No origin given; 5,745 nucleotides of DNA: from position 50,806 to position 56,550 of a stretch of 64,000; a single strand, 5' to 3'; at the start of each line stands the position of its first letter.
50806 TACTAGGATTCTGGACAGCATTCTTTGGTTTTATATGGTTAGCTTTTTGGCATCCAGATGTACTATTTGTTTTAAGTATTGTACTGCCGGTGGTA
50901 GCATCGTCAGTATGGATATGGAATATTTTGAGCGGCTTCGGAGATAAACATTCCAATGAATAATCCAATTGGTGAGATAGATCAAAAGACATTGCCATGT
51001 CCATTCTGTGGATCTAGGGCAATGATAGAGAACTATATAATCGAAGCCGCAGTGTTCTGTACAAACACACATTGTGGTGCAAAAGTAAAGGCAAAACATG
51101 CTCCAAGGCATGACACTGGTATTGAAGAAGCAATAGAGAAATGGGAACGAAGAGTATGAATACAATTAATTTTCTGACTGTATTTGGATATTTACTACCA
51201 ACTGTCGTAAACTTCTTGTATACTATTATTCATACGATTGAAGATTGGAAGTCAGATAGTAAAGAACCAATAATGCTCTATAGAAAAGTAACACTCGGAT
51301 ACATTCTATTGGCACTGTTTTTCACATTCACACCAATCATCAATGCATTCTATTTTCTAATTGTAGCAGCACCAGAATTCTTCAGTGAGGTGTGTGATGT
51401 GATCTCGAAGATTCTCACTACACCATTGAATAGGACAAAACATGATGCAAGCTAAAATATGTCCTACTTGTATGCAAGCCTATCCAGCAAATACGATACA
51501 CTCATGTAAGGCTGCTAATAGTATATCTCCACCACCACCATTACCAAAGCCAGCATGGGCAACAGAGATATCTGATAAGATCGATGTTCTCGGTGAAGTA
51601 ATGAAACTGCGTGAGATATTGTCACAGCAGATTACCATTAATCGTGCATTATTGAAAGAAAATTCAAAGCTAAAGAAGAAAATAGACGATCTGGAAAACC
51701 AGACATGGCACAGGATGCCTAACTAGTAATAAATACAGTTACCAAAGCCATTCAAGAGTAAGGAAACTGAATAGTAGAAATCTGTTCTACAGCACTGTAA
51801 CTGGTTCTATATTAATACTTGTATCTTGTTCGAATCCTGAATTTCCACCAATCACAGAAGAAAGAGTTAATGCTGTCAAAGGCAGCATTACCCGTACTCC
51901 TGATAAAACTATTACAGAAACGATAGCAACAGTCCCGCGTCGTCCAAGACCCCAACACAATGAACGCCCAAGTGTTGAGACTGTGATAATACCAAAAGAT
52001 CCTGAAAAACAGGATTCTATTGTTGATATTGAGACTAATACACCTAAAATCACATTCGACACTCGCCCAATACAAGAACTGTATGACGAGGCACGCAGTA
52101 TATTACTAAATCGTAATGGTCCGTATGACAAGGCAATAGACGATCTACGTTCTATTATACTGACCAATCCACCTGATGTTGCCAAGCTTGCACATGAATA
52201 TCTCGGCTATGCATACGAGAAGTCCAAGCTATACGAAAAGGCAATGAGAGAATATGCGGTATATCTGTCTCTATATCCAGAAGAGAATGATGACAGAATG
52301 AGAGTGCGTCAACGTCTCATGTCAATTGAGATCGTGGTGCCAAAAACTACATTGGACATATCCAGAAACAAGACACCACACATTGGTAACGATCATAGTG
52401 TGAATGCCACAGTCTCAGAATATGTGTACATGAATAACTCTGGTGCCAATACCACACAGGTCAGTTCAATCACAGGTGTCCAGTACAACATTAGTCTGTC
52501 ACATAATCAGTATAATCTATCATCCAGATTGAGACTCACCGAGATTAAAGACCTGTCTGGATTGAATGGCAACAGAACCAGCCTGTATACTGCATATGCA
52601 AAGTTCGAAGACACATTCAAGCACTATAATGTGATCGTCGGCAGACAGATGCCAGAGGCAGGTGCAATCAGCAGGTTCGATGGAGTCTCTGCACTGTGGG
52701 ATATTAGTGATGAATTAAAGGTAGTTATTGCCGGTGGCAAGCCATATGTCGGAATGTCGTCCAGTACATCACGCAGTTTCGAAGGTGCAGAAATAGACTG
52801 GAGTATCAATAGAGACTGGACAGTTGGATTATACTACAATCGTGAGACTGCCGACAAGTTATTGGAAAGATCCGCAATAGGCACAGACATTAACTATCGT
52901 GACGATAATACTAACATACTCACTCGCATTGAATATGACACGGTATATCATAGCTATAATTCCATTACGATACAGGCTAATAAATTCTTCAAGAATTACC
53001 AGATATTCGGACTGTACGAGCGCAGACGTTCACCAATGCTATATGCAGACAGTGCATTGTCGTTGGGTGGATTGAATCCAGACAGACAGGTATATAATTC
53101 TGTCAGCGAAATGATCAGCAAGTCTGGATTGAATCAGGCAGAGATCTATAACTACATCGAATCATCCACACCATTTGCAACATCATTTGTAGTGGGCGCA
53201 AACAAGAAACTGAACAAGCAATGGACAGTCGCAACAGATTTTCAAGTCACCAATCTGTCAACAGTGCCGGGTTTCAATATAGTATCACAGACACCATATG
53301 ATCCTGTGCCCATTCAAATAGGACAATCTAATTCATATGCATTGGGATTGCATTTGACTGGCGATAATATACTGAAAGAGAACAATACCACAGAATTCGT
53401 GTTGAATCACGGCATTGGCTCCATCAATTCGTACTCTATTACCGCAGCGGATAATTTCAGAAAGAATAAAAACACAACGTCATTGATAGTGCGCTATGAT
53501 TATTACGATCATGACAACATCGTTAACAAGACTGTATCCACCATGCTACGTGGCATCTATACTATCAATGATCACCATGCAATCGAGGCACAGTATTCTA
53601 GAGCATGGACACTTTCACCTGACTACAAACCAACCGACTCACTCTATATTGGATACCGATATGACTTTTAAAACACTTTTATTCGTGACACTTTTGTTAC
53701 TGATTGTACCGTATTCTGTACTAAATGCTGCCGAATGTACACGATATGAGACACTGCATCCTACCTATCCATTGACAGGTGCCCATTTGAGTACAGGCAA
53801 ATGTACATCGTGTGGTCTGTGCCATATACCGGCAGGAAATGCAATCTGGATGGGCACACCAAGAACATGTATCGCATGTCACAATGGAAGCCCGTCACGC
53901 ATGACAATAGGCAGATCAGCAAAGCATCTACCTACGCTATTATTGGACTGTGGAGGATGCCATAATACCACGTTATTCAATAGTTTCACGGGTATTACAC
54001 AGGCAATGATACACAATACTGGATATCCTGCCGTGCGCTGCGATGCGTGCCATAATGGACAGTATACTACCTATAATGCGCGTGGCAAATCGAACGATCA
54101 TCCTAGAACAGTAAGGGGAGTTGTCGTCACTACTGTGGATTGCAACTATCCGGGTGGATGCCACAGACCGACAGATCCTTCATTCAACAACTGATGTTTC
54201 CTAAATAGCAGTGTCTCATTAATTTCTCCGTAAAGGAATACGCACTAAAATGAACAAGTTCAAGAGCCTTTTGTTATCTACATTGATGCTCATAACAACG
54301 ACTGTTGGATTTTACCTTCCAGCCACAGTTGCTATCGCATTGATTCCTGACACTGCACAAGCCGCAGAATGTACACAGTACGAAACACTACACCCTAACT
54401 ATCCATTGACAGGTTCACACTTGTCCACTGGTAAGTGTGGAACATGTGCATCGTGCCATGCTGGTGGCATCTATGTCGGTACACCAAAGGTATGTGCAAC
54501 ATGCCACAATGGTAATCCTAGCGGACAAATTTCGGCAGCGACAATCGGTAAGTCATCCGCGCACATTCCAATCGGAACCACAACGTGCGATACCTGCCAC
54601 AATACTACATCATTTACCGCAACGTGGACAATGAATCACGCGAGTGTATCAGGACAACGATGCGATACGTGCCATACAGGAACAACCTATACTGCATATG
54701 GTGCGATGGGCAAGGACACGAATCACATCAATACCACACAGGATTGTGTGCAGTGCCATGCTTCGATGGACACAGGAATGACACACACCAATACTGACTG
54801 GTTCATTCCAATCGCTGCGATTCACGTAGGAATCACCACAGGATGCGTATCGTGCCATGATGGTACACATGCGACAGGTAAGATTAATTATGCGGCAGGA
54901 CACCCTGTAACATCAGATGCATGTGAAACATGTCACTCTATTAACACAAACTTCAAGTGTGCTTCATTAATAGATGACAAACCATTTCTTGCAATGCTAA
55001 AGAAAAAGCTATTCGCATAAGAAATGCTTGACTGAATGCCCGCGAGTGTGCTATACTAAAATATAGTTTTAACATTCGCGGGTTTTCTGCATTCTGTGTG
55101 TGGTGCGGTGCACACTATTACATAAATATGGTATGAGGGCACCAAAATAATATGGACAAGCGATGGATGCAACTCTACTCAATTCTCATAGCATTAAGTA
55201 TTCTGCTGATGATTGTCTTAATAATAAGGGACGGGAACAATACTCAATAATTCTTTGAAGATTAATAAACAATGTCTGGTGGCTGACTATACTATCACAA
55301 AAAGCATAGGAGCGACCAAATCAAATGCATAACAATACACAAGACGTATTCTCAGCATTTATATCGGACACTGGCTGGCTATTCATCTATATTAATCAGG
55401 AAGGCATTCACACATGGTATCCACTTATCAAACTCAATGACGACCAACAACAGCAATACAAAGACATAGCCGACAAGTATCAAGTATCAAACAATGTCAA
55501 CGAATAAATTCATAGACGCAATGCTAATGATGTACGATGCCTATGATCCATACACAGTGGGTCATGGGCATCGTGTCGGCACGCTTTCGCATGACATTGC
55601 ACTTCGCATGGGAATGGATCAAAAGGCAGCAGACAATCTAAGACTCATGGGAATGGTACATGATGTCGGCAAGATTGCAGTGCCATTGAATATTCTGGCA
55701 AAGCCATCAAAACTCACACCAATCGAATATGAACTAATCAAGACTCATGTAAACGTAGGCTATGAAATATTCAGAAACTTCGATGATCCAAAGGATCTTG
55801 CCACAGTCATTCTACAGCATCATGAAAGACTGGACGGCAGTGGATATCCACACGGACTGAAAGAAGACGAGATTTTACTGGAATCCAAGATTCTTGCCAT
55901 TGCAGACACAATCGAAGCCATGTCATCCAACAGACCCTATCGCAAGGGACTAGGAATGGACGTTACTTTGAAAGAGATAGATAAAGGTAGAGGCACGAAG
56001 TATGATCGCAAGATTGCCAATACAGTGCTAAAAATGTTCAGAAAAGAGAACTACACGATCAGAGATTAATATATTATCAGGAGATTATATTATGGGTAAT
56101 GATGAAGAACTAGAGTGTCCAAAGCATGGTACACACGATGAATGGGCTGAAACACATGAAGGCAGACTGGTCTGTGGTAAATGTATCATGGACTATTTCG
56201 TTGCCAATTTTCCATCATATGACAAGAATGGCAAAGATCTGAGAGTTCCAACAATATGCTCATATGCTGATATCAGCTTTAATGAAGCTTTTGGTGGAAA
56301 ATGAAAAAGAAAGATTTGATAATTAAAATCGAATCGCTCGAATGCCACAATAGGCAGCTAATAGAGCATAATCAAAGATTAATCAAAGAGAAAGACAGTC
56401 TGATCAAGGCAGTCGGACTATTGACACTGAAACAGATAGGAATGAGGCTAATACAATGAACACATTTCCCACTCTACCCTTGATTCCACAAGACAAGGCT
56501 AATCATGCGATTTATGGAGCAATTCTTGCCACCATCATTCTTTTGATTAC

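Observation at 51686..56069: Phage-borne porin-cytochrome-like module: TPR/beta-barrel OM lipoprotein, two secreted multiheme cytochromes and an HD-GYP phosphodiesterase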

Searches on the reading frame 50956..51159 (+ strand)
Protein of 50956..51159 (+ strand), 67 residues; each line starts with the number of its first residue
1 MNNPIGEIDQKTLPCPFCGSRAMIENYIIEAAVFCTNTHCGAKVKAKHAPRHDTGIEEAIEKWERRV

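Call 11: search_protein_families(library=phrogs, proteins=[window:50956-51159:+], max_evalue=0.01)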
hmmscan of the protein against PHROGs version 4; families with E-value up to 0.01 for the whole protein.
window:50956-51159:+ (67 aa): 2 families
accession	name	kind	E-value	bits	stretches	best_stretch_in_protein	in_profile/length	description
phrog_599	-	moron, auxiliary metabolic gene and host takeover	1.8e-09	39.2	1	10-66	72-126/262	Lar-like restriction alleviation protein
phrog_5602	-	unknown function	0.0009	19.9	1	8-48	14-56/60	-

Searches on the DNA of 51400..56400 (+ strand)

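Call 7: search_dna_similar(query=window:51400-56400:+, collection=phages, mode=distant, max_rows=20)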
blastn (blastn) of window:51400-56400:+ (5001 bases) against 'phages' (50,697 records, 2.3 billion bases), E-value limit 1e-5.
No match.

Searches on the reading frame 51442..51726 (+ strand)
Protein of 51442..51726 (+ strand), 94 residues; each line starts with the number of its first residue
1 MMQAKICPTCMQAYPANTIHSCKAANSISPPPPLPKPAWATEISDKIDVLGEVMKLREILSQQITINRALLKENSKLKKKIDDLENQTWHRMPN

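Call 5: search_protein_families(library=pfam, proteins=[window:51442-51726:+], max_evalue=1)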
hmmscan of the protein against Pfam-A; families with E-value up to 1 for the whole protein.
window:51442-51726:+ (94 aa): 6 families
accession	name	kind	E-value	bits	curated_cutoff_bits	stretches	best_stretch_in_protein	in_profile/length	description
PF25014.1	NET2A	-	0.0019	18.5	33.1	1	40-87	127-175/235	NET2A-like domain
PF23475.1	zf-Tbcl_FmdE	-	0.0065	16.4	23.2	1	5-18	8-21/35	FmdE treble clef zinc finger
PF05859.17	Mis12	-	0.0076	16.4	25.7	1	40-86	118-164/231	Mis12 protein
PF07558.16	Shugoshin_N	-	0.035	14.4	30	1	67-86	9-28/45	Shugoshin N-terminal coiled-coil region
PF14389.11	Lzipper-MIP1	-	0.18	12.7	32.2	1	51-74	11-34/84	Leucine-zipper of ternary complex factor MIP1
PF02183.23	HALZ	-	0.44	11.2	28.1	1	69-86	23-40/43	Homeobox associated leucine zipper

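Call 6: search_protein_families(library=ncbifam, proteins=[window:51442-51726:+], max_evalue=1)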
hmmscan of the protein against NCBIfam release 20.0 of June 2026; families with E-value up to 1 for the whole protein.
window:51442-51726:+ (94 aa): 2 families
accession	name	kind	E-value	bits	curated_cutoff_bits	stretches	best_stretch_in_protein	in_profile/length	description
NF009644.1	PRK13169.1-5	equivalog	0.014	16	130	1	42-88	12-59/116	DNA replication initiation control protein YabA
NF008887.0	PRK11921.1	equivalog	0.035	12.9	635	1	43-85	290-332/396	anaerobic nitric oxide reductase flavorubredoxin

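Call 11: search_protein_families(library=phrogs, proteins=[window:51442-51726:+], max_evalue=0.01)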
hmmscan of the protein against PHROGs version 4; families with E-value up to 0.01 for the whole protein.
window:51442-51726:+ (94 aa): 0 families
